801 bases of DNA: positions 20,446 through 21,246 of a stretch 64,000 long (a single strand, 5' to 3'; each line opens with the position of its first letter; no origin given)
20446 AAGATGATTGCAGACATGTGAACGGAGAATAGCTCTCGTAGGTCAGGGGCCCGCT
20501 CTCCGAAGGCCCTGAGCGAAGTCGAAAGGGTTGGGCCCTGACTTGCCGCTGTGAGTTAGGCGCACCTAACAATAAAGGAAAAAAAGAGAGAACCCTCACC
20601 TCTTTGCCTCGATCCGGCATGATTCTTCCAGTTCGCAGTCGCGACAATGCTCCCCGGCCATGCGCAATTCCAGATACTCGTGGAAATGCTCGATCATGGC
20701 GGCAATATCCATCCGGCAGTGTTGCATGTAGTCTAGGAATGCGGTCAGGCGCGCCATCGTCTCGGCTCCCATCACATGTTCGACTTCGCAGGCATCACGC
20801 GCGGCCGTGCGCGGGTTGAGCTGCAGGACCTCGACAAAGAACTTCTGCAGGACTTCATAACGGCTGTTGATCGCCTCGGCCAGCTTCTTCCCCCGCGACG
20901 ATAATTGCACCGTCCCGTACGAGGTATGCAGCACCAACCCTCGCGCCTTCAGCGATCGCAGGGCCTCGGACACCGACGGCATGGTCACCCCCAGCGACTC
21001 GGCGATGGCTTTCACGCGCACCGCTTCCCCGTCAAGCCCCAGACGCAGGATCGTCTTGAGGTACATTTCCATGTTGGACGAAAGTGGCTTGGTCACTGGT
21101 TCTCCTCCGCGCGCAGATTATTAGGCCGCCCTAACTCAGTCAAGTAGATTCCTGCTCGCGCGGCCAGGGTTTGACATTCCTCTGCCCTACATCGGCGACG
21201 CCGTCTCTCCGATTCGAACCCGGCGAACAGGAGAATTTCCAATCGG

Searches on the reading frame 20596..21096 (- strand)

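Call 48: search_protein_families(library=pfam, proteins=[window:20596-21096:-], max_evalue=0.001)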
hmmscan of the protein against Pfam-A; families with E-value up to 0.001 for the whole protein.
window:20596-21096:- (166 aa): 7 families
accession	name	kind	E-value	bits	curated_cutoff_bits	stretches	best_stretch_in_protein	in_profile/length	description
PF02742.21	Fe_dep_repr_C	-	7.4e-15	55.2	27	1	67-127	2-62/70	Iron dependent repressor, metal binding and dimerisation domain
PF01325.25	Fe_dep_repress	-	4.1e-13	49.7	26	1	5-61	2-58/60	Iron dependent repressor, N-terminal DNA binding domain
PF00392.27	GntR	-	1.2e-05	25.3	27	1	23-56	21-55/64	Bacterial regulatory proteins, gntR family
PF13545.12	HTH_Crp_2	-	6.9e-05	23.2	27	1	28-59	25-56/70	Crp-like helix-turn-helix domain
PF12802.13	MarR_2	-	8.2e-05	23.1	27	1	23-55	18-50/61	MarR family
PF01978.25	TrmB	-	0.00018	21.7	25.6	1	25-55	22-52/68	Sugar-specific transcriptional regulator TrmB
PF09339.16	HTH_IclR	-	0.00054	20.1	22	1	22-55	15-48/52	IclR helix-turn-helix domain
